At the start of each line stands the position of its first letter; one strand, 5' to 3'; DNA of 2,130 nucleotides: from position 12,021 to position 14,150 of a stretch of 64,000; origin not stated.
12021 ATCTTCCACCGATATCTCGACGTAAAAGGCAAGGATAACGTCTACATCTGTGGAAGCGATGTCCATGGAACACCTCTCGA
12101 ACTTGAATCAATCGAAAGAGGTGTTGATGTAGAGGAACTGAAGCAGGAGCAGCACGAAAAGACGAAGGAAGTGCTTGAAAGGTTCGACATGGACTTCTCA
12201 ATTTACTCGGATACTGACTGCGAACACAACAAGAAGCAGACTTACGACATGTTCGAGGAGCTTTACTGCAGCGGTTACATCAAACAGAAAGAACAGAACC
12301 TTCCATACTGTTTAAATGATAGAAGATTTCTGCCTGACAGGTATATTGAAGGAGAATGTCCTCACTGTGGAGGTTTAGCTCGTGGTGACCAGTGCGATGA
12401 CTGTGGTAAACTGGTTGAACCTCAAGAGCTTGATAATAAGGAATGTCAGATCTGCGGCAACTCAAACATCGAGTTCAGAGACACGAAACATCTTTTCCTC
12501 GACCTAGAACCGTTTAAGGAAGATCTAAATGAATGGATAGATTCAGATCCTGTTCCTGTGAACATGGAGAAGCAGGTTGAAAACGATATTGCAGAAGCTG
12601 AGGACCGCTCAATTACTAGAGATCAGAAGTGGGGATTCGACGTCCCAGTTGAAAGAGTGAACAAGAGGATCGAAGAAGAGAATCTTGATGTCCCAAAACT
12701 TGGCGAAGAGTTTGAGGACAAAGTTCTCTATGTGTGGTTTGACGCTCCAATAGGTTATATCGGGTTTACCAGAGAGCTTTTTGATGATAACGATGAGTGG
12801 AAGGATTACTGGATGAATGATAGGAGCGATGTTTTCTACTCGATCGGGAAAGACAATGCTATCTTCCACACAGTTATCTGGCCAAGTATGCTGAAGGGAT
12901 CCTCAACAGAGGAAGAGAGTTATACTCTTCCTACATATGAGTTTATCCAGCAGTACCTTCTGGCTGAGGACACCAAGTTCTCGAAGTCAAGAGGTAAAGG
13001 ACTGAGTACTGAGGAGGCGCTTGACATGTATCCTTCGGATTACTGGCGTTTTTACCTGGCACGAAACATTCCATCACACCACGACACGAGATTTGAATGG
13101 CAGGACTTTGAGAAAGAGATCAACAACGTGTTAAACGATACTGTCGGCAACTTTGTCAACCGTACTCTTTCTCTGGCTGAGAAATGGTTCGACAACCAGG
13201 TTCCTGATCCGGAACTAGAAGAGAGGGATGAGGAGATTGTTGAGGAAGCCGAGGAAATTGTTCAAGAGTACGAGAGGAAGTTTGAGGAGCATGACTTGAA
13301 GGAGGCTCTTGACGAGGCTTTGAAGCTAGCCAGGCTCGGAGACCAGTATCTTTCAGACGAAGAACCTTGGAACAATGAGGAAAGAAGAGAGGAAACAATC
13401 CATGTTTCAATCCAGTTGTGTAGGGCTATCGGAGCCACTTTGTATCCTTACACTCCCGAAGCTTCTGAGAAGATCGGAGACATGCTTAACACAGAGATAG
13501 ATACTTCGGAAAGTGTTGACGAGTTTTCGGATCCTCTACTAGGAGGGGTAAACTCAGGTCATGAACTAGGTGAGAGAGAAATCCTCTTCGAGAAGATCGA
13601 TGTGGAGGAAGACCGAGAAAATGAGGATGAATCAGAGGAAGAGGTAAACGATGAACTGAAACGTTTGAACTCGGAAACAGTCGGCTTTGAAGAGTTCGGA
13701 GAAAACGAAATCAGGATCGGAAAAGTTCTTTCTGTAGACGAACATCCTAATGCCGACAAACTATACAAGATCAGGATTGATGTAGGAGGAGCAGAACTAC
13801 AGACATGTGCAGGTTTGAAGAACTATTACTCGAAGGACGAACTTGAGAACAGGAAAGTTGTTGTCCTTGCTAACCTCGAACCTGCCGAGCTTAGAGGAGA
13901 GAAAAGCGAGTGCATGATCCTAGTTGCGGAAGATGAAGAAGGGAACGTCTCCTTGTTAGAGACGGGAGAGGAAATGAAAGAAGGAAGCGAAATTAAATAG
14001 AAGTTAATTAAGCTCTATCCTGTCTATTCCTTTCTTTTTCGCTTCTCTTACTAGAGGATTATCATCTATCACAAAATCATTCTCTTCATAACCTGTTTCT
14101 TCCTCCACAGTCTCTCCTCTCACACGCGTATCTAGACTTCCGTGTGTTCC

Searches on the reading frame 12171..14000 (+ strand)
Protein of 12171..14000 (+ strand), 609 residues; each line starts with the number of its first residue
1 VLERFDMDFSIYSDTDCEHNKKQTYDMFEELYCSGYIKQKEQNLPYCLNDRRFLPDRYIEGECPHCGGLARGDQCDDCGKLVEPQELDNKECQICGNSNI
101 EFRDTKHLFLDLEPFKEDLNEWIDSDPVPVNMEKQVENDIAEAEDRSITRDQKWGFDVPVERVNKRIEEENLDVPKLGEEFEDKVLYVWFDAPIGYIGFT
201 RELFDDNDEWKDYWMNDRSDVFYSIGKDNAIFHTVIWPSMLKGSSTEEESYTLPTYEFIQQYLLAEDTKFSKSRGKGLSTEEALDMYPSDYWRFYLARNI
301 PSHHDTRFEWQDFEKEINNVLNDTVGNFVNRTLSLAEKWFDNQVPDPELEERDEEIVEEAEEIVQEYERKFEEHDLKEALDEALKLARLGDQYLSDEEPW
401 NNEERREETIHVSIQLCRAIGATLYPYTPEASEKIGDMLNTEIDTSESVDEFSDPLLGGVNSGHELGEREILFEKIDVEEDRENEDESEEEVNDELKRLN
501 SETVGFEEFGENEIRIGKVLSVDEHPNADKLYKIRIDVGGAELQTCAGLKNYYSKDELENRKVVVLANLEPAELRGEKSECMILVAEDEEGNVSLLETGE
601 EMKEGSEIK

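Call 93: search_protein_families(library=pfam, proteins=[window:12171-14000:+], max_evalue=0.001)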
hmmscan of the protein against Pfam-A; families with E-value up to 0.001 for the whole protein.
window:12171-14000:+ (609 aa): 6 families
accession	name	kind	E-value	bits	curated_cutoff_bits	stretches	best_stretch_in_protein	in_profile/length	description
PF09334.17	tRNA-synt_1g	-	7.5e-95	318.4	20.1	1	2-333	78-391/391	tRNA synthetases class I (M)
PF01588.26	tRNA_bind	-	1.4e-28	99.3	27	1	514-606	1-95/96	Putative tRNA binding domain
PF19303.5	Anticodon_3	-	1.3e-11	45.1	23.5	1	348-483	6-142/152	Anticodon binding domain of methionyl tRNA ligase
PF00133.28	tRNA-synt_1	-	2.1e-05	23.9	22.7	0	8-165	127-250/414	tRNA synthetases class I (I, L, M and V)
PF08264.19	Anticodon_1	-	0.00018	21.8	25.1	1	353-449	1-99/148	Anticodon-binding domain of tRNA ligase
PF01921.24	tRNA-synt_1f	-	0.00082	18.8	27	0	255-304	271-317/360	tRNA synthetases class I (K)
